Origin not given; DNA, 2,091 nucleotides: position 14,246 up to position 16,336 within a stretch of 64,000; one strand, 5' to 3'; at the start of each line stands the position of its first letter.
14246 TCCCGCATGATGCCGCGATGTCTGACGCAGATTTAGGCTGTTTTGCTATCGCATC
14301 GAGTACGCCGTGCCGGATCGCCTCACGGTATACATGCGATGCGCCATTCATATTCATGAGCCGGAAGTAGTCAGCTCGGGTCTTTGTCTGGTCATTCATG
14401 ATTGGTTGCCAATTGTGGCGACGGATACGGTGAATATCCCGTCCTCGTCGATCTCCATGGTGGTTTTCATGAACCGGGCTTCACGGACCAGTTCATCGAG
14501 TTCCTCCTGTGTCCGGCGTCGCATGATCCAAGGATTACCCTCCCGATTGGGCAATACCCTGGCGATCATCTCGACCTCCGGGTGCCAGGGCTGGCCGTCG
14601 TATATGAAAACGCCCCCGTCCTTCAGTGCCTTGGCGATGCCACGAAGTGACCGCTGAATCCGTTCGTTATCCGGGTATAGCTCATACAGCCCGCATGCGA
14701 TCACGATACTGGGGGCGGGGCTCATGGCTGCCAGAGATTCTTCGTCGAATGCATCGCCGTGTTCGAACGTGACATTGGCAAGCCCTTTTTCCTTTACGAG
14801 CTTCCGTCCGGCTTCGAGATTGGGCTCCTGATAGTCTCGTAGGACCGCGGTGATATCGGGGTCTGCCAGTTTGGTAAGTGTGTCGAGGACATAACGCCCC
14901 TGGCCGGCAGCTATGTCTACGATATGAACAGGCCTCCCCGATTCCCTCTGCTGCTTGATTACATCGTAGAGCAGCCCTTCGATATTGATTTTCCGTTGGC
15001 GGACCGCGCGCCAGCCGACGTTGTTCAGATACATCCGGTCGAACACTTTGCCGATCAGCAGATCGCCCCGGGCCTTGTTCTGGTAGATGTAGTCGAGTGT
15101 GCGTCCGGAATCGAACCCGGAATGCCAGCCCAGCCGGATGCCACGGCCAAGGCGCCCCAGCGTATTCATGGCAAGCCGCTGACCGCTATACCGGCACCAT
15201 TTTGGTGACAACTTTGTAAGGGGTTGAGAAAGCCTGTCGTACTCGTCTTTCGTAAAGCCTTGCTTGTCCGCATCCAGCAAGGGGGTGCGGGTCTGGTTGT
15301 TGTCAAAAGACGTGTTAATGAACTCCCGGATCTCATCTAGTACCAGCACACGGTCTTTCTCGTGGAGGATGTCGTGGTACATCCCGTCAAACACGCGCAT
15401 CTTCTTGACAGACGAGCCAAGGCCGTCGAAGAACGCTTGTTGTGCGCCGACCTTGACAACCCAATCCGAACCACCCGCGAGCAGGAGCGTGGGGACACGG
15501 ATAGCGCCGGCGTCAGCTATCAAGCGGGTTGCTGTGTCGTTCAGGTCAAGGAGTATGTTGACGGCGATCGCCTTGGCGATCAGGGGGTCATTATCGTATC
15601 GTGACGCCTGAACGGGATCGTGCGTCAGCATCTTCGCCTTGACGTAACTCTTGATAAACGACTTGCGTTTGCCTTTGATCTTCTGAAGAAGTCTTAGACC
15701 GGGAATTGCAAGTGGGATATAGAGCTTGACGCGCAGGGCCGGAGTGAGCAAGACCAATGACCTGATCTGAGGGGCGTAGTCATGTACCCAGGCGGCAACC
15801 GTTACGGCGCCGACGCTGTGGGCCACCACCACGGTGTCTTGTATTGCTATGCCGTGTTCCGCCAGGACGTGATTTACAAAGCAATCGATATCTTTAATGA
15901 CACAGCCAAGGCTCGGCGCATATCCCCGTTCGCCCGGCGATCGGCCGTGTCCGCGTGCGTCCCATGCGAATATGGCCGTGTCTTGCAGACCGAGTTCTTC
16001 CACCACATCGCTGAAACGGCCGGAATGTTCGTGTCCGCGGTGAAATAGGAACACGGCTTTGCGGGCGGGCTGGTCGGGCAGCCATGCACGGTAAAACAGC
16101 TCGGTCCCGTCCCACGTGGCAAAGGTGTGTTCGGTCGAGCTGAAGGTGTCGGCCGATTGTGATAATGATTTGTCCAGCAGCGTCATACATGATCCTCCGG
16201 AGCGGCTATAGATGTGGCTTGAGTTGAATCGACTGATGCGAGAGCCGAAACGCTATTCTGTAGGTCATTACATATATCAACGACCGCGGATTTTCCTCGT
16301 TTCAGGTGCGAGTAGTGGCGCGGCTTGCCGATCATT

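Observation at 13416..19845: Self-contained CDP-diacylglycerol-dependent lipid operon with two methyltransferases and a lipase-like domain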

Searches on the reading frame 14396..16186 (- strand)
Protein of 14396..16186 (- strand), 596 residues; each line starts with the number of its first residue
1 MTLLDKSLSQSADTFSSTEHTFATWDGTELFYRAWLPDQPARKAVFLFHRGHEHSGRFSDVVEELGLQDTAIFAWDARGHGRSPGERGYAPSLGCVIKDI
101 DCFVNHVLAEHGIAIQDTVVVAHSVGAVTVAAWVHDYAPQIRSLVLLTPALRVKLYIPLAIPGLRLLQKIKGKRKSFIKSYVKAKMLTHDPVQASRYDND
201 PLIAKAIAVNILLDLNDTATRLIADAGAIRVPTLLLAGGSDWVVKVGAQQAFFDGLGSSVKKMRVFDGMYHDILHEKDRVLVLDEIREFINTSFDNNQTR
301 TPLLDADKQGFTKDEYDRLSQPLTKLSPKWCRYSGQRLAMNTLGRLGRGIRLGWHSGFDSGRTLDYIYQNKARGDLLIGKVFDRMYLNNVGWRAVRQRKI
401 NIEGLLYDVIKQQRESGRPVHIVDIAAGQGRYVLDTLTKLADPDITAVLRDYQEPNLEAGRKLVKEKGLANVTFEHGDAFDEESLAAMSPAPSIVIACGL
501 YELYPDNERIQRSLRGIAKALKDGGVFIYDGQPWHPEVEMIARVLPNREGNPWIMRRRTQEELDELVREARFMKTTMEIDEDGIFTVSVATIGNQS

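Call 3: search_protein_families(library=pfam, proteins=[window:14396-16186:-], max_evalue=0.01)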
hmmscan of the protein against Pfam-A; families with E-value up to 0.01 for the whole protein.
window:14396-16186:- (596 aa): 9 families
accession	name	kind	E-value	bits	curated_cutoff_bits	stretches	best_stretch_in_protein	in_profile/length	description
PF12147.14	Methyltransf_20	-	1.3e-120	402.7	21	1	286-590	1-307/309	Putative methyltransferase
PF12146.15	Hydrolase_4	-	1.2e-65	221.6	27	1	40-278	2-239/239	Serine aminopeptidase, S33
PF00561.26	Abhydrolase_1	-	3.4e-13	50.3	25.8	1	46-277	4-244/245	alpha/beta hydrolase fold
PF12697.13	Abhydrolase_6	-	9e-10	40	26.3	1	59-278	17-211/217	Alpha/beta hydrolase family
PF13847.12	Methyltransf_31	-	7.9e-09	35.8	27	1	421-530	6-110/145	Methyltransferase domain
PF13649.12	Methyltransf_25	-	1.4e-07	32.6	27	1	422-525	1-97/97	Methyltransferase domain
PF08242.18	Methyltransf_12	-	2.5e-06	28.6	30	1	423-527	1-98/98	Methyltransferase domain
PF01209.24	Ubie_methyltran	-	3.1e-05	23.9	20.1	1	409-527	38-149/233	ubiE/COQ5 methyltransferase family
PF06821.19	Ser_hydrolase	-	0.0026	18.1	22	1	114-151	53-92/172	Serine hydrolase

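Call 4: search_protein_families(library=ncbifam, proteins=[window:14396-16186:-], max_evalue=0.01)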
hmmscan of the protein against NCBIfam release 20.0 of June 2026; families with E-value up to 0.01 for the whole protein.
window:14396-16186:- (596 aa): 10 families
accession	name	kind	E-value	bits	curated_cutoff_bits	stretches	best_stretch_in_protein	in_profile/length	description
NF008019.0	PRK10749.1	equivalog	5.2e-09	35.5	362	1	219-292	248-328/335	lysophospholipase L2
NF050089.1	i_nPHAscl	equivalog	4.3e-07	29.3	300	1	39-149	15-117/288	intracellular short-chain-length polyhydroxyalkanoate depolymerase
NF051488.1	bifunc_PcaDC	exception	1.9e-06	27.3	390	1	59-152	29-114/375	bifunctional 3-oxoadipate enol-lactonase/4-carboxymuconolactone decarboxylase PcaDC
NF052543.1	PhlpBipLPA4030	equivalog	2.4e-05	23.7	450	1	25-102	54-130/312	phospholipase BipL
NF011457.0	PRK14875.1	equivalog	2.7e-05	23.3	307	1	43-150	133-232/372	acetoin dehydrogenase dihydrolipoyllysine-residue acetyltransferase subunit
TIGR02427.1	protocat_pcaD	equivalog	3.9e-05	23.2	255.85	1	58-151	29-114/251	3-oxoadipate enol-lactonase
NF047920.1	lactonase_UilS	equivalog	7.5e-05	22.6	400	0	71-134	54-116/285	UilS family quorum-quenching N-acyl-homoserine lactonase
TIGR04543.1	ketoArg_3Met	equivalog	0.0014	17.7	425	1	418-509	149-239/336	2-ketoarginine methyltransferase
TIGR01934.1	MenG_MenH_UbiE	subfamily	0.0032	16.8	158.35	1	415-481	37-99/223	ubiquinone/menaquinone biosynthesis methyltransferase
TIGR01607.1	PST-A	paralog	0.0086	15.2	218.25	0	188-291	230-331/332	Plasmodium subtelomeric family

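Call 7: find_related_loci(query=window:14396-16186:-, collection=genome_contigs, flank=10000)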
Query window:14396-16186:- (596 aa) in genome_contigs; peptide patterns used: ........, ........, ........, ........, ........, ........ (x = any residue, [..] = any of these).
207 stretches matched a pattern; 80 encode a relative of the query (tblastn E <= 1e-3); 80 distinct loci.
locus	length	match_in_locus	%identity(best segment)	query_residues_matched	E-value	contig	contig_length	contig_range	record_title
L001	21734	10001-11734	73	17-596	0e+0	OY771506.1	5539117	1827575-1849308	MAG: Phycisphaeraceae bacterium isolate 5ced0416-64b5-4844-9ce5-ab75583fac57 genome assembly, chromosome: 1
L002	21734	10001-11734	72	17-596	0e+0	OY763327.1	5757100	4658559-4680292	MAG: Phycisphaeraceae bacterium isolate 55aab3a5-de4e-4c55-acd5-ede7382e386b genome assembly, chromosome: 1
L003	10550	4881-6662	63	1-592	0e+0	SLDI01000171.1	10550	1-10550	MAG: Phycisphaeraceae bacterium isolate CSSed162cmB_538 CSSed16-2cmB-23322, whole genome shotgun sequence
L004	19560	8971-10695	62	15-590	0e+0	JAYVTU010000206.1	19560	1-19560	MAG: Planctomycetota bacterium isolate GL74_UP_metabat_107_sub GL74_UP_metabat_107_sub_205, whole genome shotgun sequenc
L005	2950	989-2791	61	2-590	0e+0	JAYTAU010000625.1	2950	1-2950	MAG: Planctomycetia bacterium isolate GFS_13968 GFS_13968_624, whole genome shotgun sequence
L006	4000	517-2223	63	26-590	0e+0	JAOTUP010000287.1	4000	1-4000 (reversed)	MAG: Acidobacteriota bacterium isolate 13_May_SF_Bin12 13_May_SF_Bin12_scaffold_24249_c1, whole genome shotgun sequence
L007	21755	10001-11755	62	9-591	0e+0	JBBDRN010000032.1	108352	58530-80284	MAG: Phycisphaeraceae bacterium isolate LejiaC_69_47 Lejia_C_397_length_108352_cov_27, whole genome shotgun sequence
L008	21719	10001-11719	59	15-590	0e+0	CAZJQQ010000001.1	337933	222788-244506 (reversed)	MAG TPA_asm: uncultured Clostridia bacterium isolate SRP119689_co1_191 genome assembly, contig: NODE_6_length_337933_cov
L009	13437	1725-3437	59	16-590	0e+0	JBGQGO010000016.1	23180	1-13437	MAG: Blastocatellia bacterium isolate OBJ2_061818_090_26 k141_2478158_length_23180_cov_17.7540, whole genome shotgun seq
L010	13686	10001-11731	58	11-590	0e+0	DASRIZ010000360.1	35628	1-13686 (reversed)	MAG TPA_asm: Blastocatellia bacterium isolate SMAG_U10123 k141_2105525, whole genome shotgun sequence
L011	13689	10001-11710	58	18-590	0e+0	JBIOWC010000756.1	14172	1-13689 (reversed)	MAG: Blastocatellia bacterium isolate MAG092 k127_4204012, whole genome shotgun sequence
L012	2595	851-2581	58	12-596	0e+0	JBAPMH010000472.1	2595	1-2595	MAG: Chthoniobacterales bacterium isolate MFD03584_ilm_asm_bin2 k127_186026, whole genome shotgun sequence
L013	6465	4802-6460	53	6-570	0e+0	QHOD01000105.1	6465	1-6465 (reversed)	MAG: Verrucomicrobia bacterium isolate AV60 14_0919_02_20cm_scaffold_6887_curated, whole genome shotgun sequence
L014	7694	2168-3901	54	14-590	0e+0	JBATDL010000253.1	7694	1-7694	MAG: Candidatus Competibacter sp. isolate MFD10475_ilm_asm_bin27 k127_66465, whole genome shotgun sequence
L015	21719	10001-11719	54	19-590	0e+0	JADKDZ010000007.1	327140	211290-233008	MAG: Uliginosibacterium sp. isolate OdNW_18-Q3-R42-56_MAXAC.029 tig00003105-10-3265440, whole genome shotgun sequence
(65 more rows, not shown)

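Call 24: search_solved_structures(query=window:14396-16186:-, max_evalue=0.01)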
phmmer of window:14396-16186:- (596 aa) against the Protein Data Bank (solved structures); distinct sequences matched with E-value up to 0.01: 17.
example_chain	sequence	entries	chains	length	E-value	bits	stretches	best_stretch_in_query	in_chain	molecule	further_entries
9rhw_A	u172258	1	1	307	1.3e-23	86.4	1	13-289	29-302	Monoacylglycerol lipase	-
6eic_C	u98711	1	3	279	2.2e-23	85.7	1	15-289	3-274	Mycobacterium Tuberculosis Monoglyceride Lipase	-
7p0y_A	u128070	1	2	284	2.3e-23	85.6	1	14-289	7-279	Monoacylglycerol lipase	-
7ozm_A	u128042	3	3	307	2.5e-23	85.4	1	13-289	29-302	Monoacylglycerol lipase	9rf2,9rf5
6qe2_A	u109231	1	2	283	9.3e-22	80.3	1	32-276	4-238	Monoacylglycerol lipase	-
3hju_A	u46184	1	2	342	2.9e-19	72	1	24-310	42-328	Monoglyceride lipase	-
6ax1_A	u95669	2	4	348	3.1e-19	72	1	24-310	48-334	Monoglyceride lipase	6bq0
3pe6_A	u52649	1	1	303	7.8e-19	70.6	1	23-277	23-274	Monoglyceride lipase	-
5zun_A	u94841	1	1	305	8e-19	70.6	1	23-277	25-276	Monoglyceride lipase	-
7l4t_A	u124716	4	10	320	9.4e-19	70.3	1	24-277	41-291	Monoglyceride lipase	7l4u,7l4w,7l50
7prm_A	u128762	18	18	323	9.7e-19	70.3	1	24-277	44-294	Monoglyceride lipase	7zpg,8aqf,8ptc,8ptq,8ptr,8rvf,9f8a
3jw8_A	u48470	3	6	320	5.5e-18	67.8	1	24-277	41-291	MGLL protein | MONOGLYCERIDE LIPASE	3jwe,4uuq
1a8s_A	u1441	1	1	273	0.00011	23.9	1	21-139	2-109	CHLOROPEROXIDASE F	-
1wzn_A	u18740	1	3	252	0.00023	22.8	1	393-536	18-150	SAM-dependent methyltransferase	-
1a88_A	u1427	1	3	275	0.0028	19.3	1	21-147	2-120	CHLOROPEROXIDASE L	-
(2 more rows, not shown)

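Call 38: find_encoding_contigs(protein=window:14396-16186:-, flank=10000, max_places=5)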
Protein window:14396-16186:- (596 aa): no gene with exactly this product is on record in the collection.

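Call 66: search_dna_similar(query=window:14399-16186:-, collection=plasmids, mode=protein, max_rows=25, rows=spread, max_evalue=1e-30)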
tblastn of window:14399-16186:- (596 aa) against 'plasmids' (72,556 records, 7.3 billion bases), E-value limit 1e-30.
Records with a match: 31; places in all: 31; records where one place covers at least 80% of the query: 29.
Best place of each record, by identity: <60% 31.
By first word of the organism name: Shinella 13; Escherichia 6; Rhizobium 2; Sinorhizobium 2; Burkholderia 1; Roseateles 1; Citrobacter 1; Enterobacter 1; Fusobacterium 1; Moraxella 1; and 2 more.
By predicted mobility (MOB-suite, as given by PLSDB): non-mobilizable 27; conjugative 2; mobilizable 2.
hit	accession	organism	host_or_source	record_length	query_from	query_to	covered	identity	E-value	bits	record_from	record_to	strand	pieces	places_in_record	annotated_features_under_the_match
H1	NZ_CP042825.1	Rhizobium sp. WL3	Wheat,phyllosphere swab,leaves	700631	5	590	98%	50.1%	1e-175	559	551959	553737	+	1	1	bifunctional alpha/beta hydrolase/class I SAM-dependent ...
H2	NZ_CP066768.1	Burkholderia ambifaria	Cell culture,Baijiu fermentation starter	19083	16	590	96%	51.0%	4e-172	548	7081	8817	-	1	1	bifunctional alpha/beta hydrolase/class I SAM-dependent ...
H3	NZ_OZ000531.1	Shinella sp. WSC3-e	-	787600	16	590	96%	49.7%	2e-170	544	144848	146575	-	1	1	bifunctional alpha/beta hydrolase/class I SAM-dependent ...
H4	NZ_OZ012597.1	Shinella sp. WSD5-1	-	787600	16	590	96%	49.7%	2e-170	544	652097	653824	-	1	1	bifunctional alpha/beta hydrolase/class I SAM-dependent ...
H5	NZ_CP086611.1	Shinella zoogloeoides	-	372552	16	590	96%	49.5%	2e-170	544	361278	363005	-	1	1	bifunctional alpha/beta hydrolase/class I SAM-dependent ...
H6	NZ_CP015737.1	Shinella sp. HZN7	-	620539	16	590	96%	49.1%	2e-168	538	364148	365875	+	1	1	bifunctional alpha/beta hydrolase/class I SAM-dependent ...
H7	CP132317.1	Shinella sumterensis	Homo sapiens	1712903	19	590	96%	49.2%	1e-169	542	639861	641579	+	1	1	bifunctional alpha/beta hydrolase/class I SAM-dependent ...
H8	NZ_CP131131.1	Shinella zoogloeoides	isolate,Activated charcoal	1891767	19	590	96%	49.0%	2e-168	538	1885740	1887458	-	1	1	none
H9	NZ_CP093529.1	Shinella zoogloeoides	-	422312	19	590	96%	49.0%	3e-167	535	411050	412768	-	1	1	bifunctional alpha/beta hydrolase/class I SAM-dependent ...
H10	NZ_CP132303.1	Shinella sumterensis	Homo sapiens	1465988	19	590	96%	48.9%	7e-168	536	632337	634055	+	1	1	none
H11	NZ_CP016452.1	Sinorhizobium sp. RAC02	Microbial isolate,Algal phycosphere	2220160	19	590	96%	48.7%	2e-167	535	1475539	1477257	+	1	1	none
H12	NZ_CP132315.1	Shinella oryzae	Homo sapiens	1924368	19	590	96%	48.5%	1e-166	533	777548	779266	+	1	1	none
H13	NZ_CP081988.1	Shinella oryzae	cell culture,rhizosphere soil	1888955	19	590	96%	48.5%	3e-166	532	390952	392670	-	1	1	none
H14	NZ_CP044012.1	Sinorhizobium sp. BG8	Prosopis cineraria,pure bacterial ...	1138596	19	590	96%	48.3%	3e-169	540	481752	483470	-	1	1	none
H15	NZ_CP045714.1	Escherichia coli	Homo sapiens,feces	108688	19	591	96%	48.0%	2e-150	486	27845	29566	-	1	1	bifunctional alpha/beta hydrolase/class I SAM-dependent ...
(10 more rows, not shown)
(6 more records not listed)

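Call 67: get_annotated_region(hit=H2, flank=7000)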
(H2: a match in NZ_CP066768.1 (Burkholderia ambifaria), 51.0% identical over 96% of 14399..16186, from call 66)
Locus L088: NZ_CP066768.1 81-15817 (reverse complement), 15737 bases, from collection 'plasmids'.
description: Burkholderia ambifaria strain BJQ0010 plasmid unnamed5, complete sequence
organism: Burkholderia ambifaria (NCBI taxid 152480)
taxonomy: Bacteria; Pseudomonadota; Betaproteobacteria; Burkholderiales; Burkholderiaceae; Burkholderia; Burkholderia ambifaria
host: -; source: Cell culture,Baijiu fermentation starter; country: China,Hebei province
typing (MOB-suite, as given by PLSDB): non-mobilizable
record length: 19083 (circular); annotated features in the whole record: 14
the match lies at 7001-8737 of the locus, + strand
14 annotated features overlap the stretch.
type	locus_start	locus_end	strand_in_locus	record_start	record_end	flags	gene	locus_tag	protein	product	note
CDS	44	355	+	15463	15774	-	-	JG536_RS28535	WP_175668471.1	hypothetical protein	-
CDS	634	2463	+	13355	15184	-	-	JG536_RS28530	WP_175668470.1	methyl-accepting chemotaxis protein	GO:0007165 - signal transduction [Evidence IEA]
CDS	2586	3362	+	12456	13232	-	-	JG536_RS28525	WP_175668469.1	hypothetical protein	-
CDS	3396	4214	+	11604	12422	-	-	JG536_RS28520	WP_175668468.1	topoisomerase IV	-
CDS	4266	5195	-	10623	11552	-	-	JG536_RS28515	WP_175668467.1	phosphatidate cytidylyltransferase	-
CDS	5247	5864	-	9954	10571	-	-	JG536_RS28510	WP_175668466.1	lysophospholipid acyltransferase family protein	-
CDS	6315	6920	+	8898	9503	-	-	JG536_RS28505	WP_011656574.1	CDP-alcohol phosphatidyltransferase family protein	GO:0008654 - phospholipid biosynthetic process [Evidence IEA]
CDS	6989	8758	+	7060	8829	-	-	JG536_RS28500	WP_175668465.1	bifunctional alpha/beta hydrolase/class I SAM-dependent methyltransferase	-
CDS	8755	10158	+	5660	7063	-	-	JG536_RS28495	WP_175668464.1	phosphatase PAP2/dual specificity phosphatase family protein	-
CDS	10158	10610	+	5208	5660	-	-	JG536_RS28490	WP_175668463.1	hypothetical protein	-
CDS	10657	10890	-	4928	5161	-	-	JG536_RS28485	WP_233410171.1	diguanylate cyclase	-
CDS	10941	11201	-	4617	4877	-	-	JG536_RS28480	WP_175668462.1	hypothetical protein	-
CDS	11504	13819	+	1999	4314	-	bcsB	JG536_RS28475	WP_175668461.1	cellulose biosynthesis cyclic di-GMP-binding regulatory protein BcsB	-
CDS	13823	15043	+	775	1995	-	bcsZ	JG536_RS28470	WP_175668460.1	cellulose synthase complex periplasmic endoglucanase BcsZ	GO:0005975 - carbohydrate metabolic process [Evidence IEA]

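Call 68: get_annotated_region(hit=H15, flank=7000)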
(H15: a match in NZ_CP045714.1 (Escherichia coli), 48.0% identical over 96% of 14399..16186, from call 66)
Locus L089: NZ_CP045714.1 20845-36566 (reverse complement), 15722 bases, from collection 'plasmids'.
description: Escherichia coli strain FHI_NMBU_11 plasmid pFHI_NMBU_11_02, complete sequence
organism: Escherichia coli (NCBI taxid 562)
taxonomy: Bacteria; Pseudomonadota; Gammaproteobacteria; Enterobacterales; Enterobacteriaceae; Escherichia; Escherichia coli
host: -; source: Homo sapiens,feces; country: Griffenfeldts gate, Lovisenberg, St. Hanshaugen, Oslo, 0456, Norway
typing (MOB-suite, as given by PLSDB): conjugative; replicon IncFIA,IncFIC; relaxase MOBF; mating-pair formation MPF_F
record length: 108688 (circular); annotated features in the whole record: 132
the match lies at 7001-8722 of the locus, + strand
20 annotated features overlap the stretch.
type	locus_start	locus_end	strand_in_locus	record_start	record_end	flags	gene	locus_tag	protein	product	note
CDS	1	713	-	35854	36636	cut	-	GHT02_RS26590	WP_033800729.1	site-specific integrase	GO:0015074 - DNA integration [Evidence IEA]; GO:0006310 - DNA recombination [Evidence IEA]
CDS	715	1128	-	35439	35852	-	-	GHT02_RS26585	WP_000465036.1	hypothetical protein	-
CDS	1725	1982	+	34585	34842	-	-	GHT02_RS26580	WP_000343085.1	hypothetical protein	-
CDS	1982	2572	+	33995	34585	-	-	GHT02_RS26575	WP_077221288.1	hypothetical protein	-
CDS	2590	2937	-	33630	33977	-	-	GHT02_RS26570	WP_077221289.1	DUF6404 family protein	-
CDS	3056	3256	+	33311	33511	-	-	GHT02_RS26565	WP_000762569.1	hypothetical protein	-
CDS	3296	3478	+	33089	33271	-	-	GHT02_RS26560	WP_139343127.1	hypothetical protein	-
CDS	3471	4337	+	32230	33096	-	-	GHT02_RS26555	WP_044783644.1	DMT family transporter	GO:0055085 - transmembrane transport [Evidence IEA]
CDS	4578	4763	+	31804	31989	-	-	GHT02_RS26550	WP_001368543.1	hypothetical protein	-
CDS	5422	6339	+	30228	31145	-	-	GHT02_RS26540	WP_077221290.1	phosphatidate cytidylyltransferase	-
CDS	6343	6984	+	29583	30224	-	-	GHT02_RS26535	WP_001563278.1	lysophospholipid acyltransferase family protein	-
CDS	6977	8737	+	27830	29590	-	-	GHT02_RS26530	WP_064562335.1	bifunctional alpha/beta hydrolase/class I SAM-dependent methyltransferase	-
CDS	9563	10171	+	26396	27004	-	-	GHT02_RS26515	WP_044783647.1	ProQ/FINO family protein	-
CDS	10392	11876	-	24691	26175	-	-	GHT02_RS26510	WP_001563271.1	alpha/beta hydrolase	-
CDS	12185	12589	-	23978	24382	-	-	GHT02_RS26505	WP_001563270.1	DUF2251 domain-containing protein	-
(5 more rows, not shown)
